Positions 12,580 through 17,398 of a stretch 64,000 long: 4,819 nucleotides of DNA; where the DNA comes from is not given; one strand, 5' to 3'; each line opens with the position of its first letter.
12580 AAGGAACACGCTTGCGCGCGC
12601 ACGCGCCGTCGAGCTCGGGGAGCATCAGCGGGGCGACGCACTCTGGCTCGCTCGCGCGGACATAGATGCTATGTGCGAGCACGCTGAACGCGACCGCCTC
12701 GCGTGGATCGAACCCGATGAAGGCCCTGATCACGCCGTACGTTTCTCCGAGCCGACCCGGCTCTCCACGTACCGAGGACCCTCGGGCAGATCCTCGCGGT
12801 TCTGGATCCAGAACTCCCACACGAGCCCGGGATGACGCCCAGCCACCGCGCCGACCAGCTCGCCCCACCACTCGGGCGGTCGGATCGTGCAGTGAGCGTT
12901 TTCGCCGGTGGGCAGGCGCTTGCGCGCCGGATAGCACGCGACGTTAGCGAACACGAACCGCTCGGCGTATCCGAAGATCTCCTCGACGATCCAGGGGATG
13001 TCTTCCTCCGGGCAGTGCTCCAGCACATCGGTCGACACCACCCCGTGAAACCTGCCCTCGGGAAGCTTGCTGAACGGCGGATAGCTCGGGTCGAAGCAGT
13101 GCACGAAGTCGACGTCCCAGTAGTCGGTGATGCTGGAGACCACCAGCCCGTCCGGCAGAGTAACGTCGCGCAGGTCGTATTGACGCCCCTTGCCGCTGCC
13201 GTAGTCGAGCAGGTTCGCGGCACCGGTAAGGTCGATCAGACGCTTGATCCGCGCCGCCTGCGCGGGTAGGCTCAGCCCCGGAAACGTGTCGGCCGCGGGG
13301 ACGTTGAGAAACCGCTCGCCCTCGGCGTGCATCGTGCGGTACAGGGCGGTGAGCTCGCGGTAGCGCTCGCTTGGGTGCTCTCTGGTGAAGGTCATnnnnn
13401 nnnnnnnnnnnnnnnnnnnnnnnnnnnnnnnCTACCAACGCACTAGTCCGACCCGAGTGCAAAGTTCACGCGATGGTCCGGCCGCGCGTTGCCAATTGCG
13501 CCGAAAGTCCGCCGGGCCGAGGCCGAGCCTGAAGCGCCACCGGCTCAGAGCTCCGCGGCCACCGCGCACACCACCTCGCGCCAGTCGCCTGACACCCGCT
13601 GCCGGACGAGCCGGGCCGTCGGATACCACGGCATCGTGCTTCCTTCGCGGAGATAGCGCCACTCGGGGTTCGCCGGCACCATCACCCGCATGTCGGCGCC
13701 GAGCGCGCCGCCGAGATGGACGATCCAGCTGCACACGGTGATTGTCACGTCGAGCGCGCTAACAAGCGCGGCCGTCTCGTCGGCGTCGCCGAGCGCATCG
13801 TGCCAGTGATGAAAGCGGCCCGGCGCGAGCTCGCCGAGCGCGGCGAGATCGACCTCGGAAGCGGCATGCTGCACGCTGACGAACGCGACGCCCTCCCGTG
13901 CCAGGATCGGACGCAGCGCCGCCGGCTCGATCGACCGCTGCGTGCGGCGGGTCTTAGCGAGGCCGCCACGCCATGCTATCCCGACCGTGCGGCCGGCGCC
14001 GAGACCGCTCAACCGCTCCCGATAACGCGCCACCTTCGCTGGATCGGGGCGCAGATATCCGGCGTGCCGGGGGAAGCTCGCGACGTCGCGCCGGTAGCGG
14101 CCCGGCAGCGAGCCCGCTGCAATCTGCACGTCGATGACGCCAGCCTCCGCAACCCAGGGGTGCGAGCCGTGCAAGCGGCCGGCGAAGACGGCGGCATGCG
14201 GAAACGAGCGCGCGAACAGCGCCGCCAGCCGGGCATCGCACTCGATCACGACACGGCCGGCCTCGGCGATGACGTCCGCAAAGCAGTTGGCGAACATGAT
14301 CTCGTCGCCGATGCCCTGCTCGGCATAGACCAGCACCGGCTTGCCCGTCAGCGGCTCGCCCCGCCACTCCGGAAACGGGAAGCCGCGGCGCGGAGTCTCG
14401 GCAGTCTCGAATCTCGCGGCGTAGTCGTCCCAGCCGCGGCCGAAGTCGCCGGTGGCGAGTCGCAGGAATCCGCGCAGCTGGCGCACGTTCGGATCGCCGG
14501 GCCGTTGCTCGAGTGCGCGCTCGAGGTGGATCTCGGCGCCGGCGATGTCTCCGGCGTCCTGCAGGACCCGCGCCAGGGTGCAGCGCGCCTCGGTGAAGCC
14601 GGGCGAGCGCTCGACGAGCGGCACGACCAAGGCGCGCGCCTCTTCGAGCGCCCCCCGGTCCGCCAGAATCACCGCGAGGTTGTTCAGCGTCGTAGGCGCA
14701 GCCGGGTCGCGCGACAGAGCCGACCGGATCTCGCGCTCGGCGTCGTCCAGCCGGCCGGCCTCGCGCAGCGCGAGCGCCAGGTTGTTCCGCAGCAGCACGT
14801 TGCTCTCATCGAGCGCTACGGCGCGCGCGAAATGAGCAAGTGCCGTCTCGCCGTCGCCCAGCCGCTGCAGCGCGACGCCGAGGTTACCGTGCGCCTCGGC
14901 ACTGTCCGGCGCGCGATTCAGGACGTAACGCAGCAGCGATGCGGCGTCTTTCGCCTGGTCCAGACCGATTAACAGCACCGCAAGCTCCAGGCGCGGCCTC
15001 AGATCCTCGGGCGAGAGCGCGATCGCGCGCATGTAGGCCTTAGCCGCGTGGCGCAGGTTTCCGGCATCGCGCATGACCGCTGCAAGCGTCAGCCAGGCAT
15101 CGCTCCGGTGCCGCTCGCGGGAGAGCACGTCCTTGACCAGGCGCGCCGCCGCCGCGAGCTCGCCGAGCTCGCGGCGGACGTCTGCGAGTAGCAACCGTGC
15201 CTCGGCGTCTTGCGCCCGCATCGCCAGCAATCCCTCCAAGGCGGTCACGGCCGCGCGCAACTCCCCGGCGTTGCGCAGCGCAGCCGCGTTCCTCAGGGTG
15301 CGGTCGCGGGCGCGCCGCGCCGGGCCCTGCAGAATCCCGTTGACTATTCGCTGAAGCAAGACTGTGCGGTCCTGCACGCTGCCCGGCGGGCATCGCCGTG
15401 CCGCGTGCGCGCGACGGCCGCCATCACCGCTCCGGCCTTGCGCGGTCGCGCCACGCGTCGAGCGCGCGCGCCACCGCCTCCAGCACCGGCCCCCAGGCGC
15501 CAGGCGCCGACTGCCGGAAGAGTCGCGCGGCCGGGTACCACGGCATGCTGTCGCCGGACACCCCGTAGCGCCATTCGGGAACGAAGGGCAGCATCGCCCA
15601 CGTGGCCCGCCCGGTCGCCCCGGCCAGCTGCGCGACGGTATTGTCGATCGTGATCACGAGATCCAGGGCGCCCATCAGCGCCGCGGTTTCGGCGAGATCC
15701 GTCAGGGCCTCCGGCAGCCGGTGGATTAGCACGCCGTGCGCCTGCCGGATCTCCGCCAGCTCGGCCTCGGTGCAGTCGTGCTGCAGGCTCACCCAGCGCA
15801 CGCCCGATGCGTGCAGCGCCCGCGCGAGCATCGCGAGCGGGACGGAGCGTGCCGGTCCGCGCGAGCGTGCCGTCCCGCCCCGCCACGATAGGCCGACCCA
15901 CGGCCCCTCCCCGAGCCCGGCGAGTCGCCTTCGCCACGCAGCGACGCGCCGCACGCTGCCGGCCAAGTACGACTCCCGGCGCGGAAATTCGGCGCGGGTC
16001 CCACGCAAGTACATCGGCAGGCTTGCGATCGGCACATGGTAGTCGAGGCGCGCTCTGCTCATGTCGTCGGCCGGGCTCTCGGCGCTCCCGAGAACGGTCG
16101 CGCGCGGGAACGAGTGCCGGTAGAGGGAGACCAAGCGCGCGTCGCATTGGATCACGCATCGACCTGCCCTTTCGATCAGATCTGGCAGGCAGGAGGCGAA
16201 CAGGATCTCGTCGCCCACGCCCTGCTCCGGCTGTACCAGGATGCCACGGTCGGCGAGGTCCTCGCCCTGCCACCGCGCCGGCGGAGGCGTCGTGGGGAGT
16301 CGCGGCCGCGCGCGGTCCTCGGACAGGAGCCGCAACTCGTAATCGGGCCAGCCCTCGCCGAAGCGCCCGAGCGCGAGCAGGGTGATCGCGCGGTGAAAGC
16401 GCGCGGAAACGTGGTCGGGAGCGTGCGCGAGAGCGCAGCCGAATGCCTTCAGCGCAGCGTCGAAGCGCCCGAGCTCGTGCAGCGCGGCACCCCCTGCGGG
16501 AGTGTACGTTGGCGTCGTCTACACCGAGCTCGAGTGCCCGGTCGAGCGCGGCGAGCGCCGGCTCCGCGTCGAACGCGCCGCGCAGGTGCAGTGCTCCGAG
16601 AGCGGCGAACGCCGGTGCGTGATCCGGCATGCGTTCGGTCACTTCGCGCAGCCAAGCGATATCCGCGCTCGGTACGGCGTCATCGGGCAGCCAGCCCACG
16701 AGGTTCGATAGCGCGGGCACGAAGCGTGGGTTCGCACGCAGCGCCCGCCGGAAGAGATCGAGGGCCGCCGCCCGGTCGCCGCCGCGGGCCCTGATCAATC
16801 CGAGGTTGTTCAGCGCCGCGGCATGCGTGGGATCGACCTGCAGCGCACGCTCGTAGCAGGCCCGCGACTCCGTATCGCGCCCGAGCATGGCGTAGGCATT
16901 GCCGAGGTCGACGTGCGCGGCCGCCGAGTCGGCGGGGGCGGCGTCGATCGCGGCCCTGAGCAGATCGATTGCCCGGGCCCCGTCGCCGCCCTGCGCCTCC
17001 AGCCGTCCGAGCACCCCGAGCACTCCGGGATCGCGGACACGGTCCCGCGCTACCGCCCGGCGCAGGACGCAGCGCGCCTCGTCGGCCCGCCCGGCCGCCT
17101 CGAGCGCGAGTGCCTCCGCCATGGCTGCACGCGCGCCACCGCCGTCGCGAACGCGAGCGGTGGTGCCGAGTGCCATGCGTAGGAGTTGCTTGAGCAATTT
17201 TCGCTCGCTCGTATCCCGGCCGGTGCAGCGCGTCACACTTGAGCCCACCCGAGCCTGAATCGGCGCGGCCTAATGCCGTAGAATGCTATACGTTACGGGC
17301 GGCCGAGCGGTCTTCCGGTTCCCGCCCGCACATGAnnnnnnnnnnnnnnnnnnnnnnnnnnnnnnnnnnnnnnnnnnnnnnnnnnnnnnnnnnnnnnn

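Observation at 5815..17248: Sigma54 pilin gene embedded among five TPR-glycosyltransferase fusions (four tandem TPR-GT9 paralogs and one TPR-GT41) plus a methyltransferase and a GT8-like gene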

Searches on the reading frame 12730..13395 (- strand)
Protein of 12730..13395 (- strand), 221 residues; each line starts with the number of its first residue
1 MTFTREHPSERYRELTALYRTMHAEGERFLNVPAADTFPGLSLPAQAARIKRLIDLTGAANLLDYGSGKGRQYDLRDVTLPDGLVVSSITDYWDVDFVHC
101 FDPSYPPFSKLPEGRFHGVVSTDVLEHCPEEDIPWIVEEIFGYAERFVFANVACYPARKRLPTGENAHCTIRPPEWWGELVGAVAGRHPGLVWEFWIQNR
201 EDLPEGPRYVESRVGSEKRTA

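Call 5: search_protein_families(library=pfam, proteins=[window:12730-13395:-], max_evalue=0.01)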
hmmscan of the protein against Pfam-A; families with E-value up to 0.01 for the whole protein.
window:12730-13395:- (221 aa): 0 families

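Call 6: search_protein_families(library=ncbifam, proteins=[window:12730-13395:-], max_evalue=1)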
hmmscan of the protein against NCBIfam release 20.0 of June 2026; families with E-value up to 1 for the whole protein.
window:12730-13395:- (221 aa): 1 family
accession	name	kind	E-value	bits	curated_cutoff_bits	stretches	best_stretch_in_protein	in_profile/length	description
TIGR02021.1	BchM-ChlM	equivalog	0.21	11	158.9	1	113-153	116-156/218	magnesium protoporphyrin IX methyltransferase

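Call 8: search_protein_families(library=pfam, proteins=[window:12730-13395:-], max_evalue=10)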
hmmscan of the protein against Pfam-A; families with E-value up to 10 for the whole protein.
window:12730-13395:- (221 aa): 2 families
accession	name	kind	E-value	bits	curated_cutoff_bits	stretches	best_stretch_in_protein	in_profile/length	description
PF13489.12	Methyltransf_23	-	0.047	13.9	27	1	50-134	13-98/164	Methyltransferase domain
PF00806.25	PUF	-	0.28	11.4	26.3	1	125-140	19-34/35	Pumilio-family RNA binding repeat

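Call 50: search_protein_families(library=pfam, alignment_id=A5, max_evalue=1)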
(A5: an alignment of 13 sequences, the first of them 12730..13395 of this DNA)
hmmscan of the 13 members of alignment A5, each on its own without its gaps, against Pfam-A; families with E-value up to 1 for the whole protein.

A. member 1, window:12730-13395:- (221 aa): 2 families
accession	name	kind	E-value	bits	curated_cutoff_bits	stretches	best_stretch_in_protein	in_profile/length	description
PF13489.12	Methyltransf_23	-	0.047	13.9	27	1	50-134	13-98/164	Methyltransferase domain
PF00806.25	PUF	-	0.28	11.4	26.3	1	125-140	19-34/35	Pumilio-family RNA binding repeat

B. families by the number of members that match (of 13 scanned): 7 families
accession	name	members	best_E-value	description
PF13489.12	Methyltransf_23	13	1.4e-06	Methyltransferase domain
PF13649.12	Methyltransf_25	12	0.0013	Methyltransferase domain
PF08241.18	Methyltransf_11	10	0.00071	Methyltransferase domain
PF08242.18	Methyltransf_12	5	0.015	Methyltransferase domain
PF00806.25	PUF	3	0.11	Pumilio-family RNA binding repeat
PF13847.12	Methyltransf_31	2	0.00037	Methyltransferase domain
PF22595.1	CFAP107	1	0.16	Cilia and flagella associated protein 107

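Call 52: search_solved_structures(query=A5, max_evalue=1)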
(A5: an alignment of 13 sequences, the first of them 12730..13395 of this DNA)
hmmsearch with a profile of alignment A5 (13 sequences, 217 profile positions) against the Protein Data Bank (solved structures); distinct sequences matched with E-value up to 1: 2.
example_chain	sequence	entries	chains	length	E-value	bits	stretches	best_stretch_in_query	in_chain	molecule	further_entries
4qdj_A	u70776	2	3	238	0.0075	18.7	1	113-150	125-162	Magnesium-protoporphyrin O-methyltransferase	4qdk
1xg7_A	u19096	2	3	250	0.63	12.4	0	138-163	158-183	hypothetical protein | N-glycosylase/DNA lyase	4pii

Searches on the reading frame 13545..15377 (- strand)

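Call 5: search_protein_families(library=pfam, proteins=[window:13545-15377:-], max_evalue=0.01)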
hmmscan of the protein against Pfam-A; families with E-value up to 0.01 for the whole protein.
window:13545-15377:- (610 aa): 27 families (the best 25 are shown)
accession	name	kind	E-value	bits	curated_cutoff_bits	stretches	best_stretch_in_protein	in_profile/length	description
PF14559.12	TPR_19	-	1.5e-26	92.9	25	6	239-302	2-65/68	Tetratricopeptide repeat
PF13431.12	TPR_17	-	1.2e-23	81.8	24.4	0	183-214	2-33/34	Tetratricopeptide repeat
PF07719.23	TPR_2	-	6e-20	70.1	27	2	160-193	1-34/34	Tetratricopeptide repeat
PF13428.12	TPR_14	-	1.6e-19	68.9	23.5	3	93-134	2-43/44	Tetratricopeptide repeat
PF13432.12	TPR_16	-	4.1e-19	69.1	32.7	3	199-250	2-53/65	Tetratricopeptide repeat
PF00515.34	TPR_1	-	1.2e-18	66.5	27.8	1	160-193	1-34/34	Tetratricopeptide repeat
PF13414.12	TPR_11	-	2.7e-15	56.2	26.8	0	174-204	8-38/42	TPR repeat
PF13181.12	TPR_8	-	1.6e-14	53.2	25.7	0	160-193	1-34/34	Tetratricopeptide repeat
PF23914.1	TPR_CcmH_CycH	-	1e-12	48.6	42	2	85-169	43-130/158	Cytochrome c-type biogenesis protein H TPR domain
PF13424.12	TPR_12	-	6.6e-12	45.9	30.1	2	159-223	2-74/77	Tetratricopeptide repeat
PF13429.12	TPR_15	-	1.7e-11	44.5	26.2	1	94-222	148-276/280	Tetratricopeptide repeat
PF13374.12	TPR_10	-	4e-10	39.8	27.5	1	229-250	3-24/42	Tetratricopeptide repeat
PF20308.4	TPR-S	-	1.5e-06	29.1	27.6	0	41-135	3-101/102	Tetratricopeptide Repeats-Sensor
PF12895.13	ANAPC3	-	1.9e-06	28.5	27.2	0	39-115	4-79/82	Anaphase-promoting complex, cyclosome, subunit 3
PF24575.1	TPR_Slam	-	2.5e-06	28.3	35.2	1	97-146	52-101/104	Surface lipoprotein assembly modifier, N-terminal TPR repeats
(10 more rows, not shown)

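Call 6: search_protein_families(library=ncbifam, proteins=[window:13545-15377:-], max_evalue=1)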
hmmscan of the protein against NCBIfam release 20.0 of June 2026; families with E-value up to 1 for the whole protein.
window:13545-15377:- (610 aa): 26 families (the best 25 are shown)
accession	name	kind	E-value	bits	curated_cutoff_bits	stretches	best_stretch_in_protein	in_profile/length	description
TIGR02917.1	PEP_TPR_lipo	equivalog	8.5e-24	83.5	312.2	3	26-163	128-264/899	XrtA/PEP-CTERM system TPR-repeat protein PrsT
NF040959.1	MamA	equivalog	4.1e-20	72.1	200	2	71-210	50-189/204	magnetosome protein MamA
TIGR02521.1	type_IV_pilW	equivalog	3e-19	69.5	154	2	129-290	34-197/234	type IV pilus biogenesis/stability protein PilW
NF033920.0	C39_PA2778_fam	equivalog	9.5e-15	54.7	150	3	19-123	151-255/255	PA2778 family cysteine peptidase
NF033758.1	gliding_GltE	equivalog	1.4e-13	50.6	225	3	205-288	97-179/411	adventurous gliding motility TPR repeat lipoprotein GltE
TIGR02552.1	LcrH_SycD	equivalog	4.3e-13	49.1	104.8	2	91-161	51-121/136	SycD/LcrH family type III secretion system chaperone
TIGR03939.1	PGA_TPR_OMP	equivalog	5.8e-13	48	366.65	2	199-298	91-190/800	poly-beta-1,6 N-acetyl-D-glucosamine export porin PgaA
NF033762.1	social_mot_Tgl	equivalog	4.4e-12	45.9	225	2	196-286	33-124/252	social motility TPR repeat lipoprotein Tgl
NF008520.0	PRK11447.1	equivalog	2.9e-09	35.3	858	3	141-193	284-336/1157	cellulose synthase complex outer membrane protein BcsC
NF052415.1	T3SS_chap_SctY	equivalog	5.9e-09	36.4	70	1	132-221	12-104/106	type III secretion apparatus assembly chaperone SctY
NF008757.0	PRK11788.1-5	equivalog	2.4e-06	27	363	1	32-167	188-323/388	lipopolysaccharide assembly protein LapB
TIGR02795.1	tol_pal_ybgF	equivalog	4e-06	27.4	90.1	1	57-118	38-102/119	tol-pal system protein YbgF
TIGR00990.1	3a0801s09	subfamily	6.6e-06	25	757.25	2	76-247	383-561/615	mitochondrial import receptor subunit TOM70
NF002725.1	PRK02603.1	equivalog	2.6e-05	24.3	143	1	167-245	42-123/173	photosystem I assembly protein Ycf3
NF008756.0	PRK11788.1-4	equivalog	0.0016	17.6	474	1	77-228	164-316/389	lipopolysaccharide assembly protein LapB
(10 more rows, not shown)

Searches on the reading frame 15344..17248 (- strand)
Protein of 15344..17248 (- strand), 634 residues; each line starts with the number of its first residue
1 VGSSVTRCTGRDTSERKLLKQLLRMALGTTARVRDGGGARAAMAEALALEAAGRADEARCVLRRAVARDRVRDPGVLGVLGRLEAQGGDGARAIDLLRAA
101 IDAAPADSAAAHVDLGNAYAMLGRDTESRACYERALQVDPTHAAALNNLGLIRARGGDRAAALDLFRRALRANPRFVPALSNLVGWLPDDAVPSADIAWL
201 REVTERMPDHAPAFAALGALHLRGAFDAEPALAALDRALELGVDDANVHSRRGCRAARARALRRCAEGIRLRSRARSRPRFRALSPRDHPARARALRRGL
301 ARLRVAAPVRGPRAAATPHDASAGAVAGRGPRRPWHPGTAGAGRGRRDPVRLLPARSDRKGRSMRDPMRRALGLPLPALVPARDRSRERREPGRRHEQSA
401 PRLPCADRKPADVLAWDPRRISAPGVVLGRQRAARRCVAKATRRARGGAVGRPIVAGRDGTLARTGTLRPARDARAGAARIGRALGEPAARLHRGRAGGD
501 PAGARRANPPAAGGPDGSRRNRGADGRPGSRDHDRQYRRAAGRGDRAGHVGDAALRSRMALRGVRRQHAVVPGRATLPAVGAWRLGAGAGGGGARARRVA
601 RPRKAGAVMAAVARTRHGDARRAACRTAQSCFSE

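Call 5: search_protein_families(library=pfam, proteins=[window:15344-17248:-], max_evalue=0.01)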
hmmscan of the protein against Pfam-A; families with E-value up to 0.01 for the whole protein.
window:15344-17248:- (634 aa): 15 families
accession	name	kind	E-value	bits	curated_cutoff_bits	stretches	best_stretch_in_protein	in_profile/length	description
PF07719.23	TPR_2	-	1.3e-12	47.3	27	2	109-142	1-34/34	Tetratricopeptide repeat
PF00515.34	TPR_1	-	2.6e-12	46.4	27.8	2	109-142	1-34/34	Tetratricopeptide repeat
PF13414.12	TPR_11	-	2.9e-12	46.5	26.8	1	116-154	1-39/42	TPR repeat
PF13181.12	TPR_8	-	2.6e-10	40.1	25.7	1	110-142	2-34/34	Tetratricopeptide repeat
PF13424.12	TPR_12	-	5.1e-10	39.9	30.1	1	108-172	2-74/77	Tetratricopeptide repeat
PF13432.12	TPR_16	-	8.3e-09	36.2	32.7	2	114-174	2-62/65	Tetratricopeptide repeat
PF14559.12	TPR_19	-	2.1e-08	34.8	25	1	88-145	5-61/68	Tetratricopeptide repeat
PF13431.12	TPR_17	-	9.7e-08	32.1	24.4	1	131-157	1-27/34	Tetratricopeptide repeat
PF13428.12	TPR_14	-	1.5e-05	25.6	23.5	1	110-150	2-42/44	Tetratricopeptide repeat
PF20308.4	TPR-S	-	0.0001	23.3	27.6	0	36-84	15-61/102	Tetratricopeptide Repeats-Sensor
PF13371.12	TPR_9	-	0.00047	20.5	35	1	129-174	15-60/73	Tetratricopeptide repeat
PF13174.12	TPR_6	-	0.0018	19.2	26.3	0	114-141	5-32/33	Tetratricopeptide repeat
PF13176.12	TPR_7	-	0.0028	18.1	27.9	0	145-172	1-30/36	Tetratricopeptide repeat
PF13429.12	TPR_15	-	0.0047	16.8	26.2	0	45-111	116-183/280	Tetratricopeptide repeat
PF23914.1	TPR_CcmH_CycH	-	0.005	17.1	42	0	79-172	55-150/158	Cytochrome c-type biogenesis protein H TPR domain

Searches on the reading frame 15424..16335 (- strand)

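Call 5: search_protein_families(library=pfam, proteins=[window:15424-16335:-], max_evalue=0.01)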
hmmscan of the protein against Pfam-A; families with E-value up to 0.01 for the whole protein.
window:15424-16335:- (303 aa): 0 families

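Call 6: search_protein_families(library=ncbifam, proteins=[window:15424-16335:-], max_evalue=1)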
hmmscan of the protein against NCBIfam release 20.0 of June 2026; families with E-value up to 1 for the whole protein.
window:15424-16335:- (303 aa): 1 family
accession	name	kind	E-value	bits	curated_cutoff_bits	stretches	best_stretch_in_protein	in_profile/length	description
TIGR02193.1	heptsyl_trn_I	equivalog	0.056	12.7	185.3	1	170-262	204-294/320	lipopolysaccharide heptosyltransferase I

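Call 8: search_protein_families(library=pfam, proteins=[window:15424-16335:-], max_evalue=10)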
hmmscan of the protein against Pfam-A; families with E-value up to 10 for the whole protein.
window:15424-16335:- (303 aa): 0 families
